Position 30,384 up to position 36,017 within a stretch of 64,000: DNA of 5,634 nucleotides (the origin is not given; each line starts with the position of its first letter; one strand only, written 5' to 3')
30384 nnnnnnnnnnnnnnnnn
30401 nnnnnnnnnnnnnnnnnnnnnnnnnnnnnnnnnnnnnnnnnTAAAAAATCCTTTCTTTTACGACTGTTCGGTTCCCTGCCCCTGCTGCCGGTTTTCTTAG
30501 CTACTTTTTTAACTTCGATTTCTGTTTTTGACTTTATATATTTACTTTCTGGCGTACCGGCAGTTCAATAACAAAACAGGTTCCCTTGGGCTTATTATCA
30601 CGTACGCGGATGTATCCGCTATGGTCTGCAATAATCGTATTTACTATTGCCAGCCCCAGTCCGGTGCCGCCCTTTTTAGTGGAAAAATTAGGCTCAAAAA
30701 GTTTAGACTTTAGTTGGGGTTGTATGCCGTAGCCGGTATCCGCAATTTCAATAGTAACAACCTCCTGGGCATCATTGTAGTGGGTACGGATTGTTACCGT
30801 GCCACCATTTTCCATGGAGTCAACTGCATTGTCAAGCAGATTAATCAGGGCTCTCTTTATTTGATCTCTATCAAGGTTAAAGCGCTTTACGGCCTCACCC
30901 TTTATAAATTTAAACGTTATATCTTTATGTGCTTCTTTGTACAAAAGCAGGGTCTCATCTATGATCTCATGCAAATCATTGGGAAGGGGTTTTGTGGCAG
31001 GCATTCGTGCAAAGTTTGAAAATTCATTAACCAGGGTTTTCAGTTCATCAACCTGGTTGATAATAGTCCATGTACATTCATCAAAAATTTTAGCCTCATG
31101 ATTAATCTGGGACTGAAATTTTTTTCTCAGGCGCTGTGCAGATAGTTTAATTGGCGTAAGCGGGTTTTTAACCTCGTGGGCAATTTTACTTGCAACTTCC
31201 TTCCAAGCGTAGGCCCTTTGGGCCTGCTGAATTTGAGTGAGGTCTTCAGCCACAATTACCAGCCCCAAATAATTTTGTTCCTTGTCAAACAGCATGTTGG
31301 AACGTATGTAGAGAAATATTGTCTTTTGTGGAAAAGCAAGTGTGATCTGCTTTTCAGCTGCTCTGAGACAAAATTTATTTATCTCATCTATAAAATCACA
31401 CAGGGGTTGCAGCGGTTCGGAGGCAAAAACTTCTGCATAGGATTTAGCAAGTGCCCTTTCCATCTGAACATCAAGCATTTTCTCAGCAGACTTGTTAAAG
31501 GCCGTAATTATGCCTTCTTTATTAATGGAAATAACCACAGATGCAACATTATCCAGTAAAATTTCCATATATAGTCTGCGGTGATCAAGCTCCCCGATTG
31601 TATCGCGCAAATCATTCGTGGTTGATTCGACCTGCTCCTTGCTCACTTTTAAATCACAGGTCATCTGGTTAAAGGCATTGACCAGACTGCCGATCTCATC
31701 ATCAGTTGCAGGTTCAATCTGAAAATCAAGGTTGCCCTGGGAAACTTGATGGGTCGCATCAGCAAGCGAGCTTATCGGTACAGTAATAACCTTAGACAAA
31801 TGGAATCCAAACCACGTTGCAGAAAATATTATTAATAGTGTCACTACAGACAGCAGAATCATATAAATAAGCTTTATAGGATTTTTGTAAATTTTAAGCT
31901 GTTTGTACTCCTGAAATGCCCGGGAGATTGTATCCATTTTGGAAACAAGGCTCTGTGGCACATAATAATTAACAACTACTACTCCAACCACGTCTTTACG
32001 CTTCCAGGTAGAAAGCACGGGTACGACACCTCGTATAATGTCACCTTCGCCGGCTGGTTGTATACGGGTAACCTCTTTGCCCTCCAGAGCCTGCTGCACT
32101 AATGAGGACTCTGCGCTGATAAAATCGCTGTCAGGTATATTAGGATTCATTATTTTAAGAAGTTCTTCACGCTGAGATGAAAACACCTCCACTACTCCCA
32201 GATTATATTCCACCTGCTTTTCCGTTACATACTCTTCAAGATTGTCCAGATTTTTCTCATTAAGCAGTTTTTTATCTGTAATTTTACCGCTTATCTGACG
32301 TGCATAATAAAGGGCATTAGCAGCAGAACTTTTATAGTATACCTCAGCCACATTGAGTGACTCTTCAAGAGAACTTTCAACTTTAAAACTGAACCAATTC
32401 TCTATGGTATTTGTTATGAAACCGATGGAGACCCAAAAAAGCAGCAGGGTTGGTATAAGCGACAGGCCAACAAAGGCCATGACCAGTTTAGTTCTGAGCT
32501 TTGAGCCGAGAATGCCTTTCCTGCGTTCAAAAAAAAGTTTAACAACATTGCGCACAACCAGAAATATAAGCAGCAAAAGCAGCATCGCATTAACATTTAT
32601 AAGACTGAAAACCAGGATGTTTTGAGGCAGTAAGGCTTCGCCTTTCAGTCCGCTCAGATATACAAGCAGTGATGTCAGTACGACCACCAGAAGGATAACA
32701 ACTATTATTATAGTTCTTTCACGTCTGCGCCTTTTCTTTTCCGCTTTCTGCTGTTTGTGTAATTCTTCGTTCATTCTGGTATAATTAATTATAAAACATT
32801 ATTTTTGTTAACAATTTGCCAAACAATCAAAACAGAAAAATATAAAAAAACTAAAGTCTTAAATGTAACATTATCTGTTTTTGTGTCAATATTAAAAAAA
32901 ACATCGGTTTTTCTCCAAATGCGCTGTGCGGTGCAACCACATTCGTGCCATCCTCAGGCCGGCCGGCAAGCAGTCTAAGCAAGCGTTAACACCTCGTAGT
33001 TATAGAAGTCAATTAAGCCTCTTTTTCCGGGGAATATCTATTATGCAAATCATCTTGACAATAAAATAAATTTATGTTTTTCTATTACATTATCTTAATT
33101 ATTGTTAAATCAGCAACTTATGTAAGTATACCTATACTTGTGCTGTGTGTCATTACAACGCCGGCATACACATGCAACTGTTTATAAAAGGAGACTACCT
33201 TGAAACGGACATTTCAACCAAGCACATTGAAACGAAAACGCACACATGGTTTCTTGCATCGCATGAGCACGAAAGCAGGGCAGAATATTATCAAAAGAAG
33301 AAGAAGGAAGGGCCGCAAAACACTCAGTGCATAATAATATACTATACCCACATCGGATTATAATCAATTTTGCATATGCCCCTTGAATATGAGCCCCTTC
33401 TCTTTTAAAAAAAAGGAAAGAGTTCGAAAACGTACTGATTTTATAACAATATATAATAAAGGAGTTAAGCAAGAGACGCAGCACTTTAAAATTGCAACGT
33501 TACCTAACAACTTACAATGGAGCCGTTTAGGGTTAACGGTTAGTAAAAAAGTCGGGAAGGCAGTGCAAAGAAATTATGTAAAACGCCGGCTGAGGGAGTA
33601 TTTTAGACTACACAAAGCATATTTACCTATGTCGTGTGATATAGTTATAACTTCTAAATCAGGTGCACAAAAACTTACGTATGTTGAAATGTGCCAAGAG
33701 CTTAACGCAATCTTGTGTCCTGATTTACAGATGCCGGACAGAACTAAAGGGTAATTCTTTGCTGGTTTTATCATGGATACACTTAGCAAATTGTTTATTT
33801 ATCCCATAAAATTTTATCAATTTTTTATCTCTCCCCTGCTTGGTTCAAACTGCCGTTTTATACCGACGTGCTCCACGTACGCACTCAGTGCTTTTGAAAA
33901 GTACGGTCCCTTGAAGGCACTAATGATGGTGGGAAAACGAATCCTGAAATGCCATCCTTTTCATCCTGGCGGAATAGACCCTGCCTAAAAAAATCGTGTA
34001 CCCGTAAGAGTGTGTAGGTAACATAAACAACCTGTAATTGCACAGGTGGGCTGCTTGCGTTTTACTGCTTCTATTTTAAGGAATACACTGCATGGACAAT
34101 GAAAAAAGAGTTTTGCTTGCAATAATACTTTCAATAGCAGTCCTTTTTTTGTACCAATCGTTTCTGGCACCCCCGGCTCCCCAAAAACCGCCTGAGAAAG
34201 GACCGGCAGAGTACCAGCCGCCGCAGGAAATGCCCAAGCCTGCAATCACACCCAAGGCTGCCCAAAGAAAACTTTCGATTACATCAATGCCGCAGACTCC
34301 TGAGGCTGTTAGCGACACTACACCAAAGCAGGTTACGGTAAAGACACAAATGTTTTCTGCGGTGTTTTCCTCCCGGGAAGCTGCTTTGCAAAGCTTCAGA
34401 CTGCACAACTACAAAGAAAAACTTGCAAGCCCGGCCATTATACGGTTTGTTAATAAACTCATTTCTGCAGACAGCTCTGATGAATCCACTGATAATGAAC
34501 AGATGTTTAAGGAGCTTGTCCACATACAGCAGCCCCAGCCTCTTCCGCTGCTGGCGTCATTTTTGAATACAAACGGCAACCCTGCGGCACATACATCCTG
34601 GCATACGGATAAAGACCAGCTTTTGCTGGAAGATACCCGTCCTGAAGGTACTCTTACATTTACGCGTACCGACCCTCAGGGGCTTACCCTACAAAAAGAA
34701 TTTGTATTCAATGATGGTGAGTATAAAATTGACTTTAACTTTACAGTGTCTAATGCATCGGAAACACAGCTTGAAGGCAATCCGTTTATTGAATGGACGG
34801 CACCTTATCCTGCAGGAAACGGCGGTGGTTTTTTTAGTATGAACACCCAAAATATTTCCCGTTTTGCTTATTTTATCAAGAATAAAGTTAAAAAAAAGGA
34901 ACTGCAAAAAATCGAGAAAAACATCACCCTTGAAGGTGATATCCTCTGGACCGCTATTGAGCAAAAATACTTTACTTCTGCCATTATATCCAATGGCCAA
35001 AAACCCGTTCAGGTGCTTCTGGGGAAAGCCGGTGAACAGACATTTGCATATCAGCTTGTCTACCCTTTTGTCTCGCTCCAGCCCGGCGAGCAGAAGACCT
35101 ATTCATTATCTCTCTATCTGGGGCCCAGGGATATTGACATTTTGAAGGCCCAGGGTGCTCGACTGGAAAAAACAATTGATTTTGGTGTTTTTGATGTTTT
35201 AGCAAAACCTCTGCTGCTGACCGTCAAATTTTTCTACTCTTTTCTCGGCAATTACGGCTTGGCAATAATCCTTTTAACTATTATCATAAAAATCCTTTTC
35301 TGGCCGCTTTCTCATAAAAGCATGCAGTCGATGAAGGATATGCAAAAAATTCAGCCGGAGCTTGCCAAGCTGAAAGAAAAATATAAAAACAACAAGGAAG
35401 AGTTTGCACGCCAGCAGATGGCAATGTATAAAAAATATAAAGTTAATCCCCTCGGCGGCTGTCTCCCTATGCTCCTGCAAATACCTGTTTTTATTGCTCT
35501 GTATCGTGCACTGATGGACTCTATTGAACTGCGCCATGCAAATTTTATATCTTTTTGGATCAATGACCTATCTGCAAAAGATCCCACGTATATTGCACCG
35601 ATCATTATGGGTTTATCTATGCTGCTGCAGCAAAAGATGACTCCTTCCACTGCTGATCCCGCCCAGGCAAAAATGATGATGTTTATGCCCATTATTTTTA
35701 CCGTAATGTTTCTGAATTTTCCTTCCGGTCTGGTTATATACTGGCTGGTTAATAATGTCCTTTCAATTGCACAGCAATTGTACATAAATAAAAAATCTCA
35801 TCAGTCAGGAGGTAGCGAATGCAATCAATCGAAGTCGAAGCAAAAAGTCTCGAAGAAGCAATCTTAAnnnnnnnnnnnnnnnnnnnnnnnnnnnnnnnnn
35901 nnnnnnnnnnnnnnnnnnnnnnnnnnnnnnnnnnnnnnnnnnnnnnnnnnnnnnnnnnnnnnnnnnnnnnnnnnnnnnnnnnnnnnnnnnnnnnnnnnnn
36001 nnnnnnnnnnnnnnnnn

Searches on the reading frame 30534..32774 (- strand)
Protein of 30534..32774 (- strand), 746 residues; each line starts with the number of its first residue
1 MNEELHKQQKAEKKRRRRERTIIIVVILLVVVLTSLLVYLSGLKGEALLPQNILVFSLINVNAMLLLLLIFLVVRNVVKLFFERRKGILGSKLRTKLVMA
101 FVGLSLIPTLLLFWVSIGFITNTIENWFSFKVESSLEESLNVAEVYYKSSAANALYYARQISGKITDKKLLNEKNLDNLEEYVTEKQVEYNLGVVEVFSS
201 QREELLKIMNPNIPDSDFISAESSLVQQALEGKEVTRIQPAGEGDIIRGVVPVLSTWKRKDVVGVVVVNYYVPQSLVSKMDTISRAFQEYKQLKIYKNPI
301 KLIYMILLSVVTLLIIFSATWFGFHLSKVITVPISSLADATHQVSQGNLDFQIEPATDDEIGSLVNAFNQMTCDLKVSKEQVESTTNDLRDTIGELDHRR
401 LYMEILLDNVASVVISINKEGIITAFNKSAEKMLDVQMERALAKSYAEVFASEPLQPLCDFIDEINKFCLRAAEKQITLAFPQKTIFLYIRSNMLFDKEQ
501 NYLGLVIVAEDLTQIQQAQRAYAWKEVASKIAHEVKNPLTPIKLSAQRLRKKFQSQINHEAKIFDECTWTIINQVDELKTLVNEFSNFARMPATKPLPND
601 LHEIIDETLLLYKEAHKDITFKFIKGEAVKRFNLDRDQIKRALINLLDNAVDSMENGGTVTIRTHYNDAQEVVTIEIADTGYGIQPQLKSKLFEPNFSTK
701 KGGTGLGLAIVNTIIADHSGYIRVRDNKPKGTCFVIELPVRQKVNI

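Call 23: search_protein_families(library=pfam, proteins=[window:30534-32774:-], max_evalue=0.001)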
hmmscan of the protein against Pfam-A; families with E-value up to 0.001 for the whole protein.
window:30534-32774:- (746 aa): 8 families
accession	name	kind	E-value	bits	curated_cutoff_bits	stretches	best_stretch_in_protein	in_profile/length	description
PF02518.31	HATPase_c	-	4.4e-26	91.9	26.4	1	635-741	2-110/111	Histidine kinase-, DNA gyrase B-, and HSP90-like ATPase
PF00672.30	HAMP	-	1.6e-11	44.8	25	1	327-371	3-47/53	HAMP domain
PF00512.31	HisKA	-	8.3e-09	35.8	26.9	1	525-592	3-64/66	His Kinase A (phospho-acceptor) domain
PF19312.4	NtrY_N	-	1e-07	32.1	23.2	1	23-313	7-290/291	NtrY N-terminal region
PF13426.13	PAS_9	-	8.8e-07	29.6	27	1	412-514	3-103/103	PAS domain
PF14501.12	HATPase_c_5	-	2.4e-05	24.6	22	1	639-726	6-90/102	GHKL domain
PF00989.32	PAS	-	2.5e-05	24.7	22.6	1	404-511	4-112/113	PAS fold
PF13581.12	HATPase_c_2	-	0.0001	22.7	27.4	1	648-733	41-122/127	Histidine kinase-like ATPase domain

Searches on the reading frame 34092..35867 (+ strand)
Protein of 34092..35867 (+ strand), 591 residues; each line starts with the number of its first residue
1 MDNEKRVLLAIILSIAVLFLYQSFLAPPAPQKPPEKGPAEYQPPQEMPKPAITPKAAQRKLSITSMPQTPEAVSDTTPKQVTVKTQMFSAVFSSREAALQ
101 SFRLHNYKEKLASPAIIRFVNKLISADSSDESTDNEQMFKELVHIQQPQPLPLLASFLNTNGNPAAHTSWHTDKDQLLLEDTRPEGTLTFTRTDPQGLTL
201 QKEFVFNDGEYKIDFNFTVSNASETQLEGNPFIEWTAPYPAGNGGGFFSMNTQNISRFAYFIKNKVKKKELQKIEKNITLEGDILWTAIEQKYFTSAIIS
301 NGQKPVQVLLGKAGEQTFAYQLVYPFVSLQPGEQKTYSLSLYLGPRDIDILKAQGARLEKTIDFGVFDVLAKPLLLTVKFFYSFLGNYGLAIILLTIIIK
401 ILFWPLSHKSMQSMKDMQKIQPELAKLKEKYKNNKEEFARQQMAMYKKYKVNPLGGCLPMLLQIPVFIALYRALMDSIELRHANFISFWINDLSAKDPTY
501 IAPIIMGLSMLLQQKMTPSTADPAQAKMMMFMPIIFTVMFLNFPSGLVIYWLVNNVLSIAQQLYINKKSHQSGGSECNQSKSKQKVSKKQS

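Call 23: search_protein_families(library=pfam, proteins=[window:34092-35867:+], max_evalue=0.001)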
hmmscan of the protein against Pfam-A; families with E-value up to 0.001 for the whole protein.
window:34092-35867:+ (591 aa): 3 families
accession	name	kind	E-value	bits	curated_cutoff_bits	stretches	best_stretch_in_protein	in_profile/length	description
PF02096.25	60KD_IMP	-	2e-66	223.5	35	1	388-567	1-163/163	60Kd inner membrane protein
PF14849.12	YidC_periplas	-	8.4e-40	137.9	24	1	158-375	57-281/283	YidC periplasmic domain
PF00558.24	Vpu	-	0.00016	21.8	24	0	388-433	7-52/81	Vpu protein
